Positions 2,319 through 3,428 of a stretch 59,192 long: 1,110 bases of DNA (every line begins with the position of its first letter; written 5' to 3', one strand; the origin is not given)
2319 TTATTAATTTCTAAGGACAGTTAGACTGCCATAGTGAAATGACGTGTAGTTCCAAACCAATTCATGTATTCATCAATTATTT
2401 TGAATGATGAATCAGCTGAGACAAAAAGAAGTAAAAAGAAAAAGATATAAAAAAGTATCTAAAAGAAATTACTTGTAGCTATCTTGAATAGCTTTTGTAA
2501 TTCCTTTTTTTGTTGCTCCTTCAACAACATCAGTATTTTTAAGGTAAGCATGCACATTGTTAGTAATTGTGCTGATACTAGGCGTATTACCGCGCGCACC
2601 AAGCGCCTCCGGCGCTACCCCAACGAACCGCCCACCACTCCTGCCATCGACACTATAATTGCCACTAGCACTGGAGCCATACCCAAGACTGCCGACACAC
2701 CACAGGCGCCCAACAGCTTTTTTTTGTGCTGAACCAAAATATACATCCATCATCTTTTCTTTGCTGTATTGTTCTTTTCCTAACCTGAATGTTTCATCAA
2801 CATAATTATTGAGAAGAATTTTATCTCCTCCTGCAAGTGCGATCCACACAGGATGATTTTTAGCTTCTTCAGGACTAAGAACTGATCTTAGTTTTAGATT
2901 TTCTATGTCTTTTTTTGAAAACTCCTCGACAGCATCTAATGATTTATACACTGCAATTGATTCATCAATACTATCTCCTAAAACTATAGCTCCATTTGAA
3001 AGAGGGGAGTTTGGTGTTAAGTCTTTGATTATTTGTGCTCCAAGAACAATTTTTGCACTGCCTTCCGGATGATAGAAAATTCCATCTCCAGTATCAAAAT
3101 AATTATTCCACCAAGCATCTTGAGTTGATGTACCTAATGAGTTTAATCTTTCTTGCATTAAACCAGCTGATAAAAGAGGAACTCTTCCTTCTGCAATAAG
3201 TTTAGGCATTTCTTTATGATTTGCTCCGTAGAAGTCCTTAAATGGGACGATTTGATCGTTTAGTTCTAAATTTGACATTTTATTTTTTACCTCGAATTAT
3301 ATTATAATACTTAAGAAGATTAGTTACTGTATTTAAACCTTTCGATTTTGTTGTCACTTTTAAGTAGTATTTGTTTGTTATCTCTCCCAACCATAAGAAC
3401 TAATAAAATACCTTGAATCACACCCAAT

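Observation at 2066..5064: Complete diversity-generating retroelement with a divergent RT, no Avd-sized ORF, and the TR downstream of the target gene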

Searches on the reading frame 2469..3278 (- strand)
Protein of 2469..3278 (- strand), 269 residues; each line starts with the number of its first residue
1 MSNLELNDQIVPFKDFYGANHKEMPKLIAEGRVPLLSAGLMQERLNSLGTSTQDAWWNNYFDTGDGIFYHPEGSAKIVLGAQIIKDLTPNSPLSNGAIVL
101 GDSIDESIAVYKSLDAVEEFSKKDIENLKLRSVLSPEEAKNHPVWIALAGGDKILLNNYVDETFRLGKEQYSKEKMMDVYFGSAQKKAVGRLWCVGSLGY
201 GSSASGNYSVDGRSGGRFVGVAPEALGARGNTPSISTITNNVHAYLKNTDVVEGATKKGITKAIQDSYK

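Call 5: search_protein_families(library=pfam, proteins=[window:2469-3278:-], max_evalue=0.1)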
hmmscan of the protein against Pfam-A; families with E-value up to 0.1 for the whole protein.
window:2469-3278:- (269 aa): 0 families

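Call 24: search_solved_structures(query=window:2469-3278:-, max_evalue=10, show_alignments=2)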
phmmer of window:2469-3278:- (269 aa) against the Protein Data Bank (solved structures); distinct sequences matched with E-value up to 10: 3.
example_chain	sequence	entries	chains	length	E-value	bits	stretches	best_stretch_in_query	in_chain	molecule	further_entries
8ogk_A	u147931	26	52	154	1.5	11.6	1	42-124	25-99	Cyclic di-AMP synthase CdaA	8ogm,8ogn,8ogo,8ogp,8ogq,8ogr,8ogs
9g0g_A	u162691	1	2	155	1.5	11.6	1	42-124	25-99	Cyclic di-AMP synthase CdaA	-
3euq_A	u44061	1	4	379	1.6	11.5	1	26-97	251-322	Putative uncharacterized protein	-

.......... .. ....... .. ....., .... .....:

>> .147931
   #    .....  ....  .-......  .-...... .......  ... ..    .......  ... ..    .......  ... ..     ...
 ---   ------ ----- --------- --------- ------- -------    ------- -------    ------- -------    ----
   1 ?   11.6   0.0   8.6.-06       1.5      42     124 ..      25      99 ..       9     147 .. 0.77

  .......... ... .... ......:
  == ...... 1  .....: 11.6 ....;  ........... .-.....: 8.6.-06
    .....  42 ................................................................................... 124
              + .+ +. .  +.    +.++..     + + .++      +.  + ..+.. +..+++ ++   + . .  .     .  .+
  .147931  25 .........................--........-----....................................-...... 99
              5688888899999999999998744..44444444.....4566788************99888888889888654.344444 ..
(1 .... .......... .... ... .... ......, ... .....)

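Call 25: find_homologous_proteins(query=window:2469-3278:-, max_evalue=0.001)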
Query window:2469-3278:- (269 aa): 80 proteins with E <= 0.001 among 1901 candidates.
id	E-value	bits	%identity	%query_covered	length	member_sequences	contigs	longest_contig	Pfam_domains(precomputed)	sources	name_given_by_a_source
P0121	2.9e-175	599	100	100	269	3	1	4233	-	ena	-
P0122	5.8e-87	310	58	100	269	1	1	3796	-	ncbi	-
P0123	6.9e-84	300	55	99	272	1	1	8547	-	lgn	-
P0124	3.2e-81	291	54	100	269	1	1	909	-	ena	-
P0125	3.5e-81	291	55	100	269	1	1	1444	-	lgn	-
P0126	9.7e-81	289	53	100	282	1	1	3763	-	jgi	jgi:hypothetical protein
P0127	5.3e-80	287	55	100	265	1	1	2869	-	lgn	-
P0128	1.5e-70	256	52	94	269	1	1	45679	-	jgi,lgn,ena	-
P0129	4.5e-64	235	53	84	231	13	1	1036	-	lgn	-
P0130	1.3e-61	227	52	84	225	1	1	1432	-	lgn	-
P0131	1.1e-59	220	50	84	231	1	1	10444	-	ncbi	-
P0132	4.2e-56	209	48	84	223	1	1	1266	-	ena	-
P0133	1.2e-53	200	48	86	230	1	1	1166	-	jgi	jgi:hypothetical protein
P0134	8.5e-53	198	47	84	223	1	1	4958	-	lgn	-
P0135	9.9e-52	194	47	83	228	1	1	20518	-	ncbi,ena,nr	ncbi:hypothetical protein K8R47_01895 [archaeon]|nr:hypothetical protein [archaeon]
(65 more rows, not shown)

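Call 26: list_cluster_members(proteins=[P0121, P0001])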
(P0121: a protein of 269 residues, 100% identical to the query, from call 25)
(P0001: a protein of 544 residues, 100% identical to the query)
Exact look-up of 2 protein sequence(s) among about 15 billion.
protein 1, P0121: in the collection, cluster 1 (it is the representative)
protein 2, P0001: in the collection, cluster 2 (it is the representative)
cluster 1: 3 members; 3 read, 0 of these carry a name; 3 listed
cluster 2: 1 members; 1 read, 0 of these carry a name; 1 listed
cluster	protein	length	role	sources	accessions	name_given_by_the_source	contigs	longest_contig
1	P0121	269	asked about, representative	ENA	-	-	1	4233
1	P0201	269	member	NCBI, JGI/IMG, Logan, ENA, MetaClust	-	-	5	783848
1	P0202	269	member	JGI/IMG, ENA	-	-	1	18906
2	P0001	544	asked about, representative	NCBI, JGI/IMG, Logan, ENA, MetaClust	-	-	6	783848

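Call 29: find_encoding_contigs(protein=P0202, flank=6000, max_places=4)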
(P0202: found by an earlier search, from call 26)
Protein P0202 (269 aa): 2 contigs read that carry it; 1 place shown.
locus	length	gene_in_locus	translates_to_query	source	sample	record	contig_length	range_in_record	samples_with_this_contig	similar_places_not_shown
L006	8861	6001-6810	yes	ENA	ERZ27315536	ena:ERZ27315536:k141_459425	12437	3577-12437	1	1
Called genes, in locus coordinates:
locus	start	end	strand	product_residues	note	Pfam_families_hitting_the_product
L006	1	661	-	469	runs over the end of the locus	PF00488:MutS_V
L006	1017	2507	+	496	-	PF01406:tRNA-synt_1e, PF01921:tRNA-synt_1f (faint), PF09334:tRNA-synt_1g (faint), PF00133:tRNA-synt_1 (weak), PF09190:DALR_2, PF23493:CysS_C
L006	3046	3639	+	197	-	PF01909:NTP_transf_2, PF18765:Polbeta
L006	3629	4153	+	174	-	PF05168:HEPN (weak)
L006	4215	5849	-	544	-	PF00078:RVT_1, PF14493:HTH_40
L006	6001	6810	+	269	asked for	-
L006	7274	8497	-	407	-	PF01637:ATPase_2 (faint), PF13173:AAA_14, PF13635:DUF4143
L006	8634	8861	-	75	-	?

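Call 30: find_encoding_contigs(protein=P0121, flank=6000, max_places=4)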
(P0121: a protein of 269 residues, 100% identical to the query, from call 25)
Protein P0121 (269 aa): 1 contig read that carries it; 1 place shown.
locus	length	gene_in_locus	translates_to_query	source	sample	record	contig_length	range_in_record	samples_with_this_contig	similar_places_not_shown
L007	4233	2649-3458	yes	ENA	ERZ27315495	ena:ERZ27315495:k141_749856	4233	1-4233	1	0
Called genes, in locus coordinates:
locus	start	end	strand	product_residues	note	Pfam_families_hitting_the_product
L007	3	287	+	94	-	?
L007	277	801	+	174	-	PF05168:HEPN (weak)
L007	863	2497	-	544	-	PF00078:RVT_1, PF14493:HTH_40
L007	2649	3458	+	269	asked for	-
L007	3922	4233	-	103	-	?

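Call 48: predict_structure(alignment_id=A3)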
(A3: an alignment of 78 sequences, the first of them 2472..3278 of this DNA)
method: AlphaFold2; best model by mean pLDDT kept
length: 269 residues; sequences in the alignment: 78
mean_pLDDT: 91.8   pTM: 0.83
mean pLDDT of the five models: 91.8, 90.8, 90.1, 89.3, 88.9
residues with pLDDT >= 90: 207; 70-90: 45; 50-70: 17; < 50: 0
segments of 3 or more residues with pLDDT < 50: none
pLDDT, mean of each block of 10 residues (from residue 1): 84 94 96 96 97 97 98 98 96 97 98 98 94 97 98 98 98 97 97 97 95 85 78 72 80 68 73
secondary structure, 60 per line:
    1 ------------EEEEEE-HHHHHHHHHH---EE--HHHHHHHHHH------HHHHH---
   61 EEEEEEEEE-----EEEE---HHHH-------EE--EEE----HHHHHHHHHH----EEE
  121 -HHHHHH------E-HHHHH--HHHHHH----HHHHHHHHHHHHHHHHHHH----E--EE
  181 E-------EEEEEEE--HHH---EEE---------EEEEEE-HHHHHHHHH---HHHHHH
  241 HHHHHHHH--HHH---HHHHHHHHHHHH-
elements in order: E13-18 H20-29 H37-46 H53-57 E61-69 E75-78 H82-85 E97-99 H104-113 E118-120 H122-127 H136-140 H143-148 H153-171 E179-181 E189-195 E204-206 E216-221 H223-231 H235-248 H257-268

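Call 53: fold_search(model_id=the predicted structure, library=pdb)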
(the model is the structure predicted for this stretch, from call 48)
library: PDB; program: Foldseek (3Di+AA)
matches with E <= 10: 174; with E <= 0.001: 1
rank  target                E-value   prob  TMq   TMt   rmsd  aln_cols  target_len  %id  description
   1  5ioo_A                3.1e-08  1.00  0.61  0.76   3.2       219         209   20  Accommodation of massive sequence variation in Nanoarchaeota by the C-type lectin fold (released 2016-11-09)
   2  9f6t_B                1.4e+00  0.02  0.08  0.06   9.9        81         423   11  cryoEM structure of Asgard tubulin heterodimer AtubA/B with GTP (released 2025-04-02)
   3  7ung_LF               1.7e+00  0.02  0.09  0.07  14.3       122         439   15  48-nm repeat of the human respiratory doublet microtubule (released 2022-10-05)
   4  1dpz_A                1.7e+00  0.01  0.12  0.10  20.4       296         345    9  STRUCTURE OF MODIFIED 3-ISOPROPYLMALATE DEHYDROGENASE AT THE C-TERMINUS, HD711 (released 2000-01-12)
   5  6quy_G                1.8e+00  0.02  0.09  0.07  14.3       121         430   14  NgCKK (N.Gruberi CKK) decorated 13pf taxol-GDP microtubule (released 2019-11-27)
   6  9eok_B                1.9e+00  0.02  0.10  0.07  10.7       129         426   14  Minus end of the vertebrate gamma-tubulin ring complex-capped microtubule (released 2024-11-06)
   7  7rro_BL               2.1e+00  0.02  0.10  0.07  11.1       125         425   14  Structure of the 48-nm repeat doublet microtubule from bovine tracheal cilia (released 2021-10-27)
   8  7kzm_B3               2.2e+00  0.02  0.11  0.08  14.0       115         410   11  Outer dynein arm bound to doublet microtubules from C. reinhardtii (released 2021-01-20)
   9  7ung_AB               2.2e+00  0.02  0.09  0.08  14.0       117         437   13  48-nm repeat of the human respiratory doublet microtubule (released 2022-10-05)
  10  6qus_S                2.3e+00  0.04  0.12  0.09  11.4       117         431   16  HsCKK (human CAMSAP1) decorated 13pf taxol-GDP microtubule (released 2019-11-27)
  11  5nm5_B                2.6e+00  0.02  0.09  0.07  11.4       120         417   13  Tubulin Darpin room-temperature structure in complex with Colchicine determined by serial millisecond crystallography (released 2017-09-27)
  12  7quq_A                2.8e+00  0.02  0.09  0.07   9.5        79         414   10  BtubA(R284G,K286D,F287G):BtubB bacterial tubulin M-loop mutant forming a single protofilament (Prosthecobacter dejonge (released 2022-09-21)
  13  7pqc_A                2.9e+00  0.02  0.11  0.08  11.6       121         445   12  tau-microtubule structural ensemble based on CryoEM data (released 2021-12-15)
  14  9yxq_b                2.9e+00  0.02  0.10  0.08  11.3       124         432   14  Cryo-EM structure of the Xenopus laevis mitotic centromere-associated kinesin (MCAK) bound to the paclitaxel-stabilize (released 2026-02-04)
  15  6u42_A5               2.9e+00  0.01  0.09  0.07  14.2       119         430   13  Natively decorated ciliary doublet microtubule (released 2019-11-13)
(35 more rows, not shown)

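Call 93: search_protein_families(library=ncbifam, proteins=[window:2469-3278:-], max_evalue=0.001)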
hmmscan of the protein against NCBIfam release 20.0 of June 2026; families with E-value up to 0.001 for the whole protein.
window:2469-3278:- (269 aa): 0 families
